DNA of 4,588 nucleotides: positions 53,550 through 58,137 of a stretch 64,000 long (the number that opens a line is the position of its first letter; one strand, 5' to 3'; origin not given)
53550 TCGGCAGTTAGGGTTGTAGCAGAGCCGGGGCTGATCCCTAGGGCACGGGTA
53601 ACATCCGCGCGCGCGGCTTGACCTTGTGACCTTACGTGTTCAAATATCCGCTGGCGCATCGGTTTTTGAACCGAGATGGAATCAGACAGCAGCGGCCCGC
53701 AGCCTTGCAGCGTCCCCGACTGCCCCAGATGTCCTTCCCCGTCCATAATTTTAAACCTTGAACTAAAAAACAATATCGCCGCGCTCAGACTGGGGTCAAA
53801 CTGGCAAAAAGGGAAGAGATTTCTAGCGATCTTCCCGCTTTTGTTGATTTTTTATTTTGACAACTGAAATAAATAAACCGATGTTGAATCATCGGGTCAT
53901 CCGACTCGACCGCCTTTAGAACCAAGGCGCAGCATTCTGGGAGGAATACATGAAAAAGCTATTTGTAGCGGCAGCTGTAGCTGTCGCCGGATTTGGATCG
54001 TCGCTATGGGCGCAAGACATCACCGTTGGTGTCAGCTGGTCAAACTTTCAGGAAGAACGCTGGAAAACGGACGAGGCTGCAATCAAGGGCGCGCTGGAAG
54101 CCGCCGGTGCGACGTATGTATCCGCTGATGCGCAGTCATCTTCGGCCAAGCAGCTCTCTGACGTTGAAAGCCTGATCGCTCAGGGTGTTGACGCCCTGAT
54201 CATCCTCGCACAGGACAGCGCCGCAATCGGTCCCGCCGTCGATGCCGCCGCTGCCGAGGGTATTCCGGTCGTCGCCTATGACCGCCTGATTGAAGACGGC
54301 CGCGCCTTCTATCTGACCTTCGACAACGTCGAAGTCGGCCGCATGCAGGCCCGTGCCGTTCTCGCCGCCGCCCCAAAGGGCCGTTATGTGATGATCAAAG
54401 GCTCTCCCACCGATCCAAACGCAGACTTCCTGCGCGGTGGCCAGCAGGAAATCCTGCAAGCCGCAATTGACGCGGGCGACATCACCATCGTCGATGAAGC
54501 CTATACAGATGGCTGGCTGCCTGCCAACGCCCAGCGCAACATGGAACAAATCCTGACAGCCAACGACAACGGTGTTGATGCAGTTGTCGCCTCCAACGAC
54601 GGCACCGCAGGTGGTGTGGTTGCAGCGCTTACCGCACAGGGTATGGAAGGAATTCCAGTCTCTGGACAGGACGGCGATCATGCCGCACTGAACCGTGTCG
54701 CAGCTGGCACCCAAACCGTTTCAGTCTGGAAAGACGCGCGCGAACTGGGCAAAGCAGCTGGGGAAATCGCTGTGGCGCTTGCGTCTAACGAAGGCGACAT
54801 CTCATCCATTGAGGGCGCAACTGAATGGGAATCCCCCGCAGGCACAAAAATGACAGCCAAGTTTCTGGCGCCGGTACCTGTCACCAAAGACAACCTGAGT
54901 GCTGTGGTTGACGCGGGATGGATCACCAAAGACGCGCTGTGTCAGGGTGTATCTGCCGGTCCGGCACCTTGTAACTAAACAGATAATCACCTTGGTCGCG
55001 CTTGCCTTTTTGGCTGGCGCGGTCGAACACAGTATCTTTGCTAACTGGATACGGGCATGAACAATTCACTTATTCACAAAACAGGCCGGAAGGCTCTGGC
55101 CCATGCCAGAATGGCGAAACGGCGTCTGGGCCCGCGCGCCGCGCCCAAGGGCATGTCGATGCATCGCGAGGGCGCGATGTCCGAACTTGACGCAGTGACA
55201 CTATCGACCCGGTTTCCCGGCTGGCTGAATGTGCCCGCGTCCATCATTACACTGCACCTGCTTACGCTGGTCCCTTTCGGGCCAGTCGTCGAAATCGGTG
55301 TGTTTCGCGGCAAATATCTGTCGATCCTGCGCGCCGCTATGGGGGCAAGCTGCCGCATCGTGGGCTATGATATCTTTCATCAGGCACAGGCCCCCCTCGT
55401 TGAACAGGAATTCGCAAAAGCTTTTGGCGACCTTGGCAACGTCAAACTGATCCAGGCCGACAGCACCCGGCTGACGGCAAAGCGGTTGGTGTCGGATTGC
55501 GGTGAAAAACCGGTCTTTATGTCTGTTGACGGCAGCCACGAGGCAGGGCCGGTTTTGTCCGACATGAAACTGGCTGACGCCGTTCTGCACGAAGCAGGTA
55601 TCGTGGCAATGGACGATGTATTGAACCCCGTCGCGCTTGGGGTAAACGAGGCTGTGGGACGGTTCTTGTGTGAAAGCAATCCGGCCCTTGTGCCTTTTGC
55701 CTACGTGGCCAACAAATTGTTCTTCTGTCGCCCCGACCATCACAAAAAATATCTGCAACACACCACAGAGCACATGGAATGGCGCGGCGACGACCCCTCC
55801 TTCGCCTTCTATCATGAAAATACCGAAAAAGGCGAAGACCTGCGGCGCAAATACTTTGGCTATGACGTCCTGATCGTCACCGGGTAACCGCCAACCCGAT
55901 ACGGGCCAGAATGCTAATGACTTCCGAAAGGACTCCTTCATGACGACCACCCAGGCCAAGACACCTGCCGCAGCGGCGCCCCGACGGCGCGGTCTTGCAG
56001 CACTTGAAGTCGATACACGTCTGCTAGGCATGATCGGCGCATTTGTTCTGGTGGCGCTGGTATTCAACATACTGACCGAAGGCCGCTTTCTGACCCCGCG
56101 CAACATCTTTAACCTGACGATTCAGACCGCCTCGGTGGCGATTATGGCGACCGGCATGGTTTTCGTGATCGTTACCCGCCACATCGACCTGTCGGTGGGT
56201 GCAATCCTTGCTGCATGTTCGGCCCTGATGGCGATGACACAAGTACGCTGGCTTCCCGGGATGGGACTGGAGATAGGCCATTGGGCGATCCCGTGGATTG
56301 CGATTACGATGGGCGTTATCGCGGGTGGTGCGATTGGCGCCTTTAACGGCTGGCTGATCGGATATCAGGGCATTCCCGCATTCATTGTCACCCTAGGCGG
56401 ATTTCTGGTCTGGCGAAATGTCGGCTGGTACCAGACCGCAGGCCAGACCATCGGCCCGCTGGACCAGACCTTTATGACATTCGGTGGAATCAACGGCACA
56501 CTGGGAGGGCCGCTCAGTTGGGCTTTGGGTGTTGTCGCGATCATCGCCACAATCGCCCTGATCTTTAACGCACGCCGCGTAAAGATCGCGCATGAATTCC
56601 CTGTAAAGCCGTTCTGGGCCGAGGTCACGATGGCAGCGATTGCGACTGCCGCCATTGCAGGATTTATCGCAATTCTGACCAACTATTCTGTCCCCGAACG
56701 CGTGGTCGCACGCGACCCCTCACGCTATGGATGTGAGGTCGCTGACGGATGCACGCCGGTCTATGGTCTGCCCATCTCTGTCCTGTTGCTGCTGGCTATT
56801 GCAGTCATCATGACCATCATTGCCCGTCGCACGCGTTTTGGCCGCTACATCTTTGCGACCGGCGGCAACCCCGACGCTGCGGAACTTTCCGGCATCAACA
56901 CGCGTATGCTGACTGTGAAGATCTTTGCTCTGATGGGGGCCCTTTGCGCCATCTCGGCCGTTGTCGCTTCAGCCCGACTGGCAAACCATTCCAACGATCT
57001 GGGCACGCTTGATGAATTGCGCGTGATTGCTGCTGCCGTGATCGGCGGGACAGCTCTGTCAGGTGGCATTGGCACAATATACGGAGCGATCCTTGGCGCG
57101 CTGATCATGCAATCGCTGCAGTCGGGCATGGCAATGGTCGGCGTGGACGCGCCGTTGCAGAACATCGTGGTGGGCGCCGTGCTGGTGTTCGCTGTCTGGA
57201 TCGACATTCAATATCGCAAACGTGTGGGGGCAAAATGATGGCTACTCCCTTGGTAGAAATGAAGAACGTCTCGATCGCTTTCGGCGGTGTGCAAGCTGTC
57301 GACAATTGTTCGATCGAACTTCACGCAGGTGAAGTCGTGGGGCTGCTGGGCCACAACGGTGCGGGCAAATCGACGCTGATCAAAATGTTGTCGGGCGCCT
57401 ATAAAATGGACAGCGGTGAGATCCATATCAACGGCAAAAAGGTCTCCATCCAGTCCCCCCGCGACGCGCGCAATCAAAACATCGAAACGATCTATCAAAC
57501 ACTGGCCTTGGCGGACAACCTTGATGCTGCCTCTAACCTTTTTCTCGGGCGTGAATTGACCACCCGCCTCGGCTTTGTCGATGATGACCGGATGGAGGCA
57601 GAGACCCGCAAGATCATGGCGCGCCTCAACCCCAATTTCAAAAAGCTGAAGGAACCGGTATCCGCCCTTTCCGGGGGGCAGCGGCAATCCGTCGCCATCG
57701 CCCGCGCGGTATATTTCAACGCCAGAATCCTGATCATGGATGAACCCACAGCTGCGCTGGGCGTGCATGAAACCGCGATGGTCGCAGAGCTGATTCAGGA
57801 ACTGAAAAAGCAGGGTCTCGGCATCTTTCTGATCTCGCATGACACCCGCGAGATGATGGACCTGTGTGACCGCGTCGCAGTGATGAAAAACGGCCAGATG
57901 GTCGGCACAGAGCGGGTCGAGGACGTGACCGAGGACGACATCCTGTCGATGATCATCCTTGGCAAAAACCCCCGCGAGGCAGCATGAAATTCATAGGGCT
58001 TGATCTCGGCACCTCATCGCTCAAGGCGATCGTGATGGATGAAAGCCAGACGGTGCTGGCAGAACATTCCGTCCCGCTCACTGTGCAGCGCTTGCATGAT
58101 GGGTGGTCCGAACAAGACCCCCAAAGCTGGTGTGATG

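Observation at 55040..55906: Methyltransferase gene inserted inside the xylose operon, flanked by a direct repeat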

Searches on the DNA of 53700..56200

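Call 81: search_rna_families(source=window, start=53700, end=56200, threshold=evalue, max_evalue=1)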
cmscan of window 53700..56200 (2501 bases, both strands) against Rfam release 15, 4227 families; matches with E-value up to 1: 0.
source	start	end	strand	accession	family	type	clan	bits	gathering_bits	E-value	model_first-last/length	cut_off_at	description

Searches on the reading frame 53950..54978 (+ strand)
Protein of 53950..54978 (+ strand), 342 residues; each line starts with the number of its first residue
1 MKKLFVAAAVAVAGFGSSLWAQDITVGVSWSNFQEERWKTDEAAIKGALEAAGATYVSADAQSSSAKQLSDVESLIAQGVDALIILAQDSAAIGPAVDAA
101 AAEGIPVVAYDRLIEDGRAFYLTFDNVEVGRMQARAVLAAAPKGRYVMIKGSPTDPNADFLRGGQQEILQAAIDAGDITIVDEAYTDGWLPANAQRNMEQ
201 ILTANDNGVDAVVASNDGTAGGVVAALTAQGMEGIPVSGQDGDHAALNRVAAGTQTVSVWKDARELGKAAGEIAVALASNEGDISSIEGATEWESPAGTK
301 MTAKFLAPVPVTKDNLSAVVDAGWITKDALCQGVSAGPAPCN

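Call 3: search_protein_families(library=pfam, proteins=[window:53950-54978:+])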
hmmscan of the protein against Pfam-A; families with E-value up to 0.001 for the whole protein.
window:53950-54978:+ (342 aa): 3 families
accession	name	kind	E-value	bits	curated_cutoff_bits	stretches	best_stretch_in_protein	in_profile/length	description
PF13407.12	Peripla_BP_4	-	2.4e-60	204.7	35.1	1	26-281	1-257/258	Periplasmic binding protein domain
PF00532.27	Peripla_BP_1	-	9.3e-07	29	22.2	1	44-234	22-209/281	Periplasmic binding proteins and sugar binding domain of LacI family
PF13377.12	Peripla_BP_3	-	0.00029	21.4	26.5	1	167-280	36-147/167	Periplasmic binding protein-like domain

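Call 4: search_protein_families(library=ncbifam, proteins=[window:53950-54978:+])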
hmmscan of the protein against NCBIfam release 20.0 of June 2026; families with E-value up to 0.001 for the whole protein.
window:53950-54978:+ (342 aa): 11 families
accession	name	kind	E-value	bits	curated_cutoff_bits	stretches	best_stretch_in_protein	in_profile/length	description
TIGR02634.1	xylF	equivalog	2.2e-140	467.5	389.55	1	26-329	1-301/302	D-xylose ABC transporter substrate-binding protein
NF007680.0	PRK10355.1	equivalog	4.1e-77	259.6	504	1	2-328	4-328/331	D-xylose ABC transporter substrate-binding protein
NF040907.2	ChvE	equivalog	2.1e-53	181.7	460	1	26-329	1-323/324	multiple monosaccharide ABC transporter substrate-binding protein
NF011924.1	PRK15395.1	equivalog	4e-21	75.4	420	1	2-317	2-327/329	galactose/glucose ABC transporter substrate-binding protein MglB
NF007936.0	PRK10653.1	equivalog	5.7e-17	62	337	1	5-274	9-273/295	ribose ABC transporter substrate-binding protein RbsB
NF045705.1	SurfProtP46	equivalog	7.8e-16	57.8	800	1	59-139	81-162/412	surface antigen P46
NF041827.1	YtfQ_transport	equivalog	2.7e-13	49.6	510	1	2-233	4-239/320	galactofuranose ABC transporter, galactofuranose-binding protein YtfQ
TIGR02637.1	RhaS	equivalog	4.9e-13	49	342.25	1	42-282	14-260/302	rhamnose ABC transporter substrate-binding protein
NF047341.1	lactose_RbsR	equivalog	4.1e-05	23.1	382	1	49-233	87-261/331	ribose utilization transcriptional repressor RbsR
NF007075.0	PRK09526.1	subfamily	7.9e-05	21.7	340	1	43-240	83-275/358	LacI family DNA-binding transcriptional regulator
NF052284.1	rhzpin_SBP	equivalog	0.00076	18.7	420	0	62-233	41-209/289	rhizopine catabolism ABC transporter substrate-binding protein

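Call 21: find_encoding_contigs(protein=window:53950-54978:+, flank=3000, max_places=10)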
Protein window:53950-54978:+ (342 aa): 1 contig read that carries it; 1 place shown.
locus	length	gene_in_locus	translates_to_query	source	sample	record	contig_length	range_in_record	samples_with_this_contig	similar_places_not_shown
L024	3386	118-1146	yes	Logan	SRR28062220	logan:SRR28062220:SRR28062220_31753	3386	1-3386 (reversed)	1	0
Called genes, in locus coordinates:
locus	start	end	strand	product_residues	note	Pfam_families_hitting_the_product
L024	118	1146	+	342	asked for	PF00532:Peripla_BP_1 (weak), PF13407:Peripla_BP_4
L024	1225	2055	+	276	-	PF13578:Methyltransf_24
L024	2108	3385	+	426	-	?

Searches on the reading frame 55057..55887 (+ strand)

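Call 3: search_protein_families(library=pfam, proteins=[window:55057-55887:+])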
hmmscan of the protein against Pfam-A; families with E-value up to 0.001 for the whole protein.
window:55057-55887:+ (276 aa): 1 family
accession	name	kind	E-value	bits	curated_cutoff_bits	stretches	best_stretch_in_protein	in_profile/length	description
PF13578.12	Methyltransf_24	-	8.9e-10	39.8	26.3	1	78-188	1-105/105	Methyltransferase domain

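Call 4: search_protein_families(library=ncbifam, proteins=[window:55057-55887:+])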
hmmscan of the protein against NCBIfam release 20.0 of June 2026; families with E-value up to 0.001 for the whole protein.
window:55057-55887:+ (276 aa): 0 families

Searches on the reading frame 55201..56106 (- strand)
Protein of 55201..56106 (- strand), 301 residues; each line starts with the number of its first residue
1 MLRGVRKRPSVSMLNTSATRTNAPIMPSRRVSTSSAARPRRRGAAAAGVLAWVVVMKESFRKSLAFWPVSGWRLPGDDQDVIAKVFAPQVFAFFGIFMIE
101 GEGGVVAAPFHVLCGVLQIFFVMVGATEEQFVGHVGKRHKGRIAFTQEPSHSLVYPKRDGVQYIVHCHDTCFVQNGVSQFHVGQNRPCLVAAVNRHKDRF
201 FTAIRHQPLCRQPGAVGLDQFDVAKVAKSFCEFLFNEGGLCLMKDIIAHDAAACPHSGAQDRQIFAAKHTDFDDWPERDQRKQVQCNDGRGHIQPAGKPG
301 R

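Call 85: search_protein_families(library=phrogs, proteins=[window:55201-56106:-], max_evalue=0.01)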
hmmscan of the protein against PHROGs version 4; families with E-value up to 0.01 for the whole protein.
window:55201-56106:- (301 aa): 0 families

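Call 87: search_protein_families(library=pfam, proteins=[window:55201-56106:-], max_evalue=1)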
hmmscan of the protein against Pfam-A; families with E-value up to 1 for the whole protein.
window:55201-56106:- (301 aa): 1 family
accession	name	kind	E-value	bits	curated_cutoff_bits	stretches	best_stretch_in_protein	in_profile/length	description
PF00596.27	Aldolase_II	-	0.11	12.8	22.2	1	143-172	67-95/183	Class II Aldolase and Adducin N-terminal domain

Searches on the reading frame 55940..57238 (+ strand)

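Call 3: search_protein_families(library=pfam, proteins=[window:55940-57238:+])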
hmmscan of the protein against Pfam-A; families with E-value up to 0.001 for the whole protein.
window:55940-57238:+ (432 aa): 1 family
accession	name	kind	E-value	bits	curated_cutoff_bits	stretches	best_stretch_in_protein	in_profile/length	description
PF02653.21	BPD_transp_2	-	9.7e-39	133.6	26.8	1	55-419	1-269/269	Branched-chain amino acid transport system / permease component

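Call 4: search_protein_families(library=ncbifam, proteins=[window:55940-57238:+])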
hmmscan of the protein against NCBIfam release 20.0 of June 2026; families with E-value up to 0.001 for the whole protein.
window:55940-57238:+ (432 aa): 12 families
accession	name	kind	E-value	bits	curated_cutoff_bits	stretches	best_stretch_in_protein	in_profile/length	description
NF040906.3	GguB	equivalog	4.9e-84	282.7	450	2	275-428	222-375/375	multiple monosaccharide ABC transporter permease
NF008441.0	PRK11285.1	equivalog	7.2e-47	160.1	378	2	270-428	171-328/333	L-arabinose ABC transporter permease AraH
NF007014.0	PRK09478.1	equivalog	4.4e-46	157.7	386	2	198-424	112-330/336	galactose/methyl galactoside ABC transporter permease MglC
NF007067.0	PRK09512.1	equivalog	1.7e-44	152.3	398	2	272-423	167-318/321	ribose ABC transporter permease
NF007252.0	PRK09699.1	equivalog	2.6e-41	142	396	2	273-422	172-321/326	D-allose ABC transporter permease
NF008630.0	PRK11618.1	equivalog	2.1e-38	132.4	363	2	197-421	90-308/331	galactofuranose ABC transporter, permease protein YjfF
NF011961.0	PRK15432.1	equivalog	1.8e-28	99.8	388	2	279-426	162-308/344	autoinducer 2 ABC transporter permease LsrC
NF041862.1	YtfT_transport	equivalog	4.9e-27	95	535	2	272-421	173-322/339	galactofuranose ABC transporter, ATP-binding protein YtfT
NF011612.1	PRK15038.1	equivalog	7.5e-24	84.5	500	1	274-419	157-302/322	autoinducer 2 ABC transporter permease LsrD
TIGR03409.1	urea_trans_UrtB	equivalog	2.8e-09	37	250.3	1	274-417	142-277/291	urea ABC transporter permease subunit UrtB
NF047929.1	ABC_B6_perm_2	equivalog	1.3e-06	27.8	400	1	265-418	169-322/337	putative B6 ABC transporter permease subunit 2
NF008011.0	PRK10740.1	equivalog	0.0002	21.1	379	1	281-416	162-289/308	high-affinity branched-chain amino acid ABC transporter permease LivH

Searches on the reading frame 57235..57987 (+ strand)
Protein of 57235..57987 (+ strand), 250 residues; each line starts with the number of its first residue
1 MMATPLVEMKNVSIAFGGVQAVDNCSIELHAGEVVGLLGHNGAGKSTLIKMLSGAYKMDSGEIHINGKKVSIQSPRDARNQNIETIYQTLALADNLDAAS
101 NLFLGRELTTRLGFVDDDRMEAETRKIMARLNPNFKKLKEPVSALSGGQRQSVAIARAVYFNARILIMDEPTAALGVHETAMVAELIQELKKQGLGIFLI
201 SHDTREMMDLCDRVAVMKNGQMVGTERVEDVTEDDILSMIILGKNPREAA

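Call 3: search_protein_families(library=pfam, proteins=[window:57235-57987:+])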
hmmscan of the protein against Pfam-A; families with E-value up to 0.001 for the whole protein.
window:57235-57987:+ (250 aa): 6 families
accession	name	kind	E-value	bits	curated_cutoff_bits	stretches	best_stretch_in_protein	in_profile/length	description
PF00005.33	ABC_tran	-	5e-34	118.3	25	1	23-173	2-137/137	ABC transporter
PF02463.25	SMC_N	-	2.3e-08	34.2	40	1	33-217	25-211/220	RecF/RecN/SMC N terminal domain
PF13304.12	AAA_21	-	3.2e-06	27.9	27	0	35-55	2-22/304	AAA domain, putative AbiEii toxin, Type IV TA system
PF03193.22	RsgA_GTPase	-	0.00012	22.4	30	1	29-64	104-138/174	RsgA GTPase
PF09818.15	ABC_ATPase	-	0.00039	20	23.2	0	145-222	158-251/283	P-loop domain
PF07693.20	KAP_NTPase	-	0.00054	19.7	20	1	28-91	16-80/293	KAP family P-loop domain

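Call 4: search_protein_families(library=ncbifam, proteins=[window:57235-57987:+])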
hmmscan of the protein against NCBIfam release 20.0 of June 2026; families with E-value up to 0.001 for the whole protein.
window:57235-57987:+ (250 aa): 191 families (the best 25 are shown)
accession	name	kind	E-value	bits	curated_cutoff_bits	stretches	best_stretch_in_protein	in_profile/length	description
NF008030.0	PRK10762.1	equivalog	6.7e-69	232.9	745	1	5-241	3-238/501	ribose ABC transporter ATP-binding protein RbsA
NF041861.1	YtfR_transport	equivalog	2e-66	224.4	850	1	6-245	1-237/492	galactofuranose ABC transporter, ATP-binding protein YtfR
NF010069.0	PRK13549.1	equivalog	3.5e-65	220.4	699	1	3-241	2-240/513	xylose ABC transporter ATP-binding protein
NF008442.0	PRK11288.1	equivalog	3.1e-60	203.9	689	1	3-241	4-241/504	L-arabinose ABC transporter ATP-binding protein AraG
TIGR02633.1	xylG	equivalog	1.9e-59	201.5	723.65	1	6-241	1-238/500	D-xylose ABC transporter ATP-binding protein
NF007253.0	PRK09700.1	equivalog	6.7e-59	199.8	772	1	2-241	1-242/510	D-allose ABC transporter ATP-binding protein AlsA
NF008215.0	PRK10982.1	equivalog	2.2e-58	198.1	828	1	6-241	13-246/506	galactose/methyl galactoside ABC transporter ATP-binding protein MglA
NF047930.1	ABC_ATP_B6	equivalog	1e-54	186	670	1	6-240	2-235/510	putative B6 ABC transporter ATP-binding protein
NF040905.2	GguA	equivalog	9.9e-52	175.9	810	1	6-240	1-237/500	multiple monosaccharide ABC transporter ATP-binding protein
NF011967.0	PRK15439.1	equivalog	7.4e-47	159.9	586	1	2-240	7-236/510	autoinducer 2 ABC transporter ATP-binding protein LsrA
TIGR01188.1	drrA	subfamily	1.8e-41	142.4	312.45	1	16-231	3-211/302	daunorubicin resistance ABC transporter, ATP-binding protein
NF043075.1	MMSYN1_0197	equivalog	2.4e-38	132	550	1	6-225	2-214/341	spermidine/putrescine ABC transporter ATP-binding protein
TIGR04406.1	LPS_export_lptB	equivalog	3.1e-37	128.1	240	1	8-245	3-236/239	LPS export ABC transporter ATP-binding protein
TIGR03375.1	type_I_sec_LssB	subfamily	3.6e-37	128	693.1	1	7-228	466-685/696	type I secretion system permease/ATPase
NF010068.0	PRK13548.1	equivalog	4.5e-37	127.6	261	1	6-239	5-238/261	heme ABC transporter ATP-binding protein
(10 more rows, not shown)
